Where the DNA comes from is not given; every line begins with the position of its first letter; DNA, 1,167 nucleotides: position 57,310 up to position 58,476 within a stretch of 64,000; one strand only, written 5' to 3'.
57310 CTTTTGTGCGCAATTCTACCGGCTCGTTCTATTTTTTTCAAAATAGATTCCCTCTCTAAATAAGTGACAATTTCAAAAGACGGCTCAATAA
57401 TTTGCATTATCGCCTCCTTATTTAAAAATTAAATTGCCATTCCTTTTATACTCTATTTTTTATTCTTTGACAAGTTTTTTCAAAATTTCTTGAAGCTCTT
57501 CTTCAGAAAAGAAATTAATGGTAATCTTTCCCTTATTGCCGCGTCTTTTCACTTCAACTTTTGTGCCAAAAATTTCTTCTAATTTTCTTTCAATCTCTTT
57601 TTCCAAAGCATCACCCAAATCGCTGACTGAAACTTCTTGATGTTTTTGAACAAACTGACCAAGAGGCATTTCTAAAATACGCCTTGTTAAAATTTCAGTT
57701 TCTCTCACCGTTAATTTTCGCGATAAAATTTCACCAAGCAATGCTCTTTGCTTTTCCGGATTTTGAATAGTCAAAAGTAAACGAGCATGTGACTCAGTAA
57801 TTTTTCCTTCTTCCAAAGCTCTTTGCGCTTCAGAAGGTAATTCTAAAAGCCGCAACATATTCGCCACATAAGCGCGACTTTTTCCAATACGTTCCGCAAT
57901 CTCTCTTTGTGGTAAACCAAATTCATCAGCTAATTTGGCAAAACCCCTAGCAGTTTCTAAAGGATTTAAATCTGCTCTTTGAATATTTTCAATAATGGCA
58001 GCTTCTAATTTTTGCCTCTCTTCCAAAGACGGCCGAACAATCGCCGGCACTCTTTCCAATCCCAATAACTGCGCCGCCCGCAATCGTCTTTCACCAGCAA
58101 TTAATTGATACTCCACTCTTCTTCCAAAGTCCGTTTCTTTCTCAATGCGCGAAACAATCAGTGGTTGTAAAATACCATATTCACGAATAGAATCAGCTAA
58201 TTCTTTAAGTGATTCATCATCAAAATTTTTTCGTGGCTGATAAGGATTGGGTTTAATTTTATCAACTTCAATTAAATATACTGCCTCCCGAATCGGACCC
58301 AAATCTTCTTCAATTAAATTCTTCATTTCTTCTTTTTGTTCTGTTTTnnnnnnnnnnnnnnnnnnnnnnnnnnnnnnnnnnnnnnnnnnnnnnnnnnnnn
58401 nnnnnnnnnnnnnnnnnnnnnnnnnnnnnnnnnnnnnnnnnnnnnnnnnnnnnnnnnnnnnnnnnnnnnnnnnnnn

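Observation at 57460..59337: Orphan ParB fused in frame to a sugar-nucleotidyltransferase domain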

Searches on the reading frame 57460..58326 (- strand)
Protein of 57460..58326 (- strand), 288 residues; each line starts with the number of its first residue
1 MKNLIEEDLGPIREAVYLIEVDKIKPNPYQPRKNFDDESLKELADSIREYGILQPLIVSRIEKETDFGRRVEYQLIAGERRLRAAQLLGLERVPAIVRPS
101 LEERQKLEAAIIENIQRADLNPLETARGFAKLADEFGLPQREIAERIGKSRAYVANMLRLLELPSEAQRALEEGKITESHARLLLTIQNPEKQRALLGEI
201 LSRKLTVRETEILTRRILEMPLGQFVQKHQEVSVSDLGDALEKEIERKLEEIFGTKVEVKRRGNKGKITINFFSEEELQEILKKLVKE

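Call 49: search_solved_structures(query=window:57460-58326:-, max_evalue=1e-10, show_alignments=2)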
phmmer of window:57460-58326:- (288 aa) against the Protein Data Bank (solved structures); distinct sequences matched with E-value up to 1e-10: 13.
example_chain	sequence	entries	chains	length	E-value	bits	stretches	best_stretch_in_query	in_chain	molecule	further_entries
1vz0_A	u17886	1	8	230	2.9e-51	177.9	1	17-222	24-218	Chromosome-partitioning protein Spo0J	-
4umk_A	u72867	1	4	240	3.9e-48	167.7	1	15-216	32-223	PROBABLE CHROMOSOME-PARTITIONING PROTEIN PARB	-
6sdk_A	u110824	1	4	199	1.3e-46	162.7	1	14-216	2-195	Stage 0 sporulation protein J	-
7bnk_A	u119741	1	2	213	1.1e-44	156.4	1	17-215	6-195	ParB family protein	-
7ng0_A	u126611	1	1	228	1.4e-44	156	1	15-242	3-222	Nucleoid occlusion protein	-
7ol9_A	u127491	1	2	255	1.6e-44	155.9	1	13-224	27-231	Nucleoid occlusion protein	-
7nfu_A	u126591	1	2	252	2.4e-44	155.3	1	12-242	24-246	Nucleoid occlusion protein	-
7o0n_A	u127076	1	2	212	6.6e-44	153.8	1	17-215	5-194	ParB family protein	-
7bnr_A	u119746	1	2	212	6.8e-44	153.8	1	18-215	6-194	ParB family protein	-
6t1f_A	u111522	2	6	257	4.5e-43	151.1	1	7-224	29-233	Chromosome-partitioning protein ParB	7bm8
6y93_A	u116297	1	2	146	3.5e-23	85.9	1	108-227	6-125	Nucleoid occlusion protein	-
6s6h_A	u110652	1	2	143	3.5e-22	82.6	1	107-224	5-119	Chromosome-partitioning protein ParB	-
8qa8_A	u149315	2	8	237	1.4e-14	57.7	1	19-213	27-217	Transcriptional repressor protein KorB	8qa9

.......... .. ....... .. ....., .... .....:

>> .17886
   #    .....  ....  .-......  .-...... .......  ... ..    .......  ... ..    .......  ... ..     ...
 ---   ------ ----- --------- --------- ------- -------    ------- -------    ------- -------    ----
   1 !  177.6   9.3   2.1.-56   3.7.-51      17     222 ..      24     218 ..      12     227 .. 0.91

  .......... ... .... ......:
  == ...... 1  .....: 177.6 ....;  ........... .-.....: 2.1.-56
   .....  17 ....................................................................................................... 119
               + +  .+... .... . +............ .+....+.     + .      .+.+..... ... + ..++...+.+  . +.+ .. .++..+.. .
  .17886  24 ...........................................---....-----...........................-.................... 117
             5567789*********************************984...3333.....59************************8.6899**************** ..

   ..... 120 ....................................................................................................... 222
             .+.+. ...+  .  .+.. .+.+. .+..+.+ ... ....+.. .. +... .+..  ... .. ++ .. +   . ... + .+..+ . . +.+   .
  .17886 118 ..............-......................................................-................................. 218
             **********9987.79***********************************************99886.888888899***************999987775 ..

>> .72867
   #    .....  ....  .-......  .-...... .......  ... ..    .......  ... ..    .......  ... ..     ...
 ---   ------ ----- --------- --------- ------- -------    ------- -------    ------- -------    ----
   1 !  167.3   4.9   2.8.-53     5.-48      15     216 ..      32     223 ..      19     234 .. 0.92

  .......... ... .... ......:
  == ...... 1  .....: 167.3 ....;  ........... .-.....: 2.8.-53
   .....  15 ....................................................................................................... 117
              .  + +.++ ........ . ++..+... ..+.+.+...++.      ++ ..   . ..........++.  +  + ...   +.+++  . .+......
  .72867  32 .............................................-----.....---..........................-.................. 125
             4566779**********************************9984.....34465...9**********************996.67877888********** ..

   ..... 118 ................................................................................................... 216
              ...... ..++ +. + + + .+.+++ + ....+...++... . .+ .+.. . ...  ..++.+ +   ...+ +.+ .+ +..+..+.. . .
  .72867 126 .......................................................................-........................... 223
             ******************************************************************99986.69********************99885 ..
